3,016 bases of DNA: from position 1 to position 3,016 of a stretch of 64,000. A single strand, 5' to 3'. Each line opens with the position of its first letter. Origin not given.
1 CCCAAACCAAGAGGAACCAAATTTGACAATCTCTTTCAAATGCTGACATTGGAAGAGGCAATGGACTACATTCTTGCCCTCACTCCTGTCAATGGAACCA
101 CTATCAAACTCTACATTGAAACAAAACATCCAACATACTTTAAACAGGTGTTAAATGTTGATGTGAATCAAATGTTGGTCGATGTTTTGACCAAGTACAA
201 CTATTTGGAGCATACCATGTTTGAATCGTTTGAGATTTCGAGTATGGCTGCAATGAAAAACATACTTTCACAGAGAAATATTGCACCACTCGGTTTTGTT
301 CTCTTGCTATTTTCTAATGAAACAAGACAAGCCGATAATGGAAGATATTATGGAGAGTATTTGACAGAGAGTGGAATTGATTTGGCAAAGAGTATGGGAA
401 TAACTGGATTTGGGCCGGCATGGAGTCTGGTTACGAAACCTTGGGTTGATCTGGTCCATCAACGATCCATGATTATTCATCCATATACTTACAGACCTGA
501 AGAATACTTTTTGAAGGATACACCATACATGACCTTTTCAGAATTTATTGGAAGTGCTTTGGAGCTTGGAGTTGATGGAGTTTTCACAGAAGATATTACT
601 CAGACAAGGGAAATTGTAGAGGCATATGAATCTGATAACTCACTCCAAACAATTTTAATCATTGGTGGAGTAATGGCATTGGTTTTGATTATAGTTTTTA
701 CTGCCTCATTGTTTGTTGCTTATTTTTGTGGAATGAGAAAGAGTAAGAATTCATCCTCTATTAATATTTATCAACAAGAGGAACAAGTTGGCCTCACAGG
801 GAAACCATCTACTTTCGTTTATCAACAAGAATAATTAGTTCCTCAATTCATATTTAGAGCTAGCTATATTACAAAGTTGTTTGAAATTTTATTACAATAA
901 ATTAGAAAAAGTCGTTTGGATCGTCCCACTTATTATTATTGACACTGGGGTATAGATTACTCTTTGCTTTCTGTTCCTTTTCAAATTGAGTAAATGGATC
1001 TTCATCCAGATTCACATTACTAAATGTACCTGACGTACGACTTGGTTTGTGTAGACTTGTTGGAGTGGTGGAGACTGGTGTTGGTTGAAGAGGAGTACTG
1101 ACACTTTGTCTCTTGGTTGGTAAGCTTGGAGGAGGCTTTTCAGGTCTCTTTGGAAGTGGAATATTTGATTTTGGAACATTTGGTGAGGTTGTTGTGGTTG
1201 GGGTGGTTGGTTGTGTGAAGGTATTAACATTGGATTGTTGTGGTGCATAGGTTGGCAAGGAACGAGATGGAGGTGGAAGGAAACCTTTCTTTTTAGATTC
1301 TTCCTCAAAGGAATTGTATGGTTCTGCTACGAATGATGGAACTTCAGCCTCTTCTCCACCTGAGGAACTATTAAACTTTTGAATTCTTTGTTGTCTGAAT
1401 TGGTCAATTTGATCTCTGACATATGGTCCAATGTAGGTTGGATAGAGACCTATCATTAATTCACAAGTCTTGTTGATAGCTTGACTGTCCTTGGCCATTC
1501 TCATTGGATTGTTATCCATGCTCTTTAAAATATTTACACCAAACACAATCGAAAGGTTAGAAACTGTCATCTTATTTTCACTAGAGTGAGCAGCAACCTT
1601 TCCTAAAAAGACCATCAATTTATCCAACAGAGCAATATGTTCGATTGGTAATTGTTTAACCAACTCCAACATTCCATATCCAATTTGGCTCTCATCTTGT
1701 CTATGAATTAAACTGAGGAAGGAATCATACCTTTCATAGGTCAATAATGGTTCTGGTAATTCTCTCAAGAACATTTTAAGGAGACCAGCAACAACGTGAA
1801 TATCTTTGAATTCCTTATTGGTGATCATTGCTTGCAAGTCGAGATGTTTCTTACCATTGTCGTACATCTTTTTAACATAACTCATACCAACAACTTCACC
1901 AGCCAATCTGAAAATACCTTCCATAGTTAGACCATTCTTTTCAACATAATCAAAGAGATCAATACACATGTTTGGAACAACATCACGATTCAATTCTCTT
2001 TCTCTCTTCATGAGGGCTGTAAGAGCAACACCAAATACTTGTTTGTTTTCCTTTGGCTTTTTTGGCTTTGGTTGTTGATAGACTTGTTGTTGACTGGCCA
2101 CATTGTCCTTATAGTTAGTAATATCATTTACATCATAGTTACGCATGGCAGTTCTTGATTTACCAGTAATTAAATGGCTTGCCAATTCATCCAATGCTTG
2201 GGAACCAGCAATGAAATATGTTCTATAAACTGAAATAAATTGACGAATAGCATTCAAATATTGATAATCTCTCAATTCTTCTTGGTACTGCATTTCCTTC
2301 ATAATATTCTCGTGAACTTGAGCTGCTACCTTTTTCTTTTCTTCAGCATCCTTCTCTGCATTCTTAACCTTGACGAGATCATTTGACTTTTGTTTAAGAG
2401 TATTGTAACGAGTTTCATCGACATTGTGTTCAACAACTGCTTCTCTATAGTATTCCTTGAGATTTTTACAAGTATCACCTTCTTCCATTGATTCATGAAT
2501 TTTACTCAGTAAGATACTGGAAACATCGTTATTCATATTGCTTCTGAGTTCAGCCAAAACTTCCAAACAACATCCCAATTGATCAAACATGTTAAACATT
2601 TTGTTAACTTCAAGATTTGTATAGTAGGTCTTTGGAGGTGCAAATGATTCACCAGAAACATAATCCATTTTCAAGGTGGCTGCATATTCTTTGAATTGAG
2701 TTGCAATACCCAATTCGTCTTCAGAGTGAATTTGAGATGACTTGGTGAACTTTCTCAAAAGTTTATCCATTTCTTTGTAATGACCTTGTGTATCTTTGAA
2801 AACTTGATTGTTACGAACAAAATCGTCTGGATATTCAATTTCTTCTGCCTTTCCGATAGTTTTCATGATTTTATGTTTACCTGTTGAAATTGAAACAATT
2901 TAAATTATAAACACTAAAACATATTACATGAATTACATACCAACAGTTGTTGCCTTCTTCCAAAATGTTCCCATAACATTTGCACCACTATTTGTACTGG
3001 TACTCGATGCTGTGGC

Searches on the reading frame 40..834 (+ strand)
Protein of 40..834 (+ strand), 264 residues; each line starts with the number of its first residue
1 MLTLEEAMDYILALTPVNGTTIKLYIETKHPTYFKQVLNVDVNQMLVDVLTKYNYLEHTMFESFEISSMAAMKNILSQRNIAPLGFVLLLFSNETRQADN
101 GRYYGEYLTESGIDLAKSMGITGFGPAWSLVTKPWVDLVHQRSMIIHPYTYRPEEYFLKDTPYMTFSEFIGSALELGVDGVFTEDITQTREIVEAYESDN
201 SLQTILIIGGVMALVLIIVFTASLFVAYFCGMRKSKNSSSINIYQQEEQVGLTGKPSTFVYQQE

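Call 66: search_protein_families(library=pfam, proteins=[window:40-834:+], max_evalue=0.0001)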
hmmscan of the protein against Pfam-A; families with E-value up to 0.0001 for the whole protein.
window:40-834:+ (264 aa): 1 family
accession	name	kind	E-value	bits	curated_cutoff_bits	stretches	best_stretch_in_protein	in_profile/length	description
PF03009.23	GDPD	-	1.1e-06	29.4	23.6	1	21-186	99-242/244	Glycerophosphoryl diester phosphodiesterase family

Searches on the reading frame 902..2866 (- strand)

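Call 66: search_protein_families(library=pfam, proteins=[window:902-2866:-], max_evalue=0.0001)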
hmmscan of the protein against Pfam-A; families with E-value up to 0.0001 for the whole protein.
window:902-2866:- (654 aa): 1 family
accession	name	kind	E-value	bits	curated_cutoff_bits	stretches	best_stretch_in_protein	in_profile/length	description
PF00620.32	RhoGAP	-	9.5e-38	129.8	24.5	1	299-449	2-146/148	RhoGAP domain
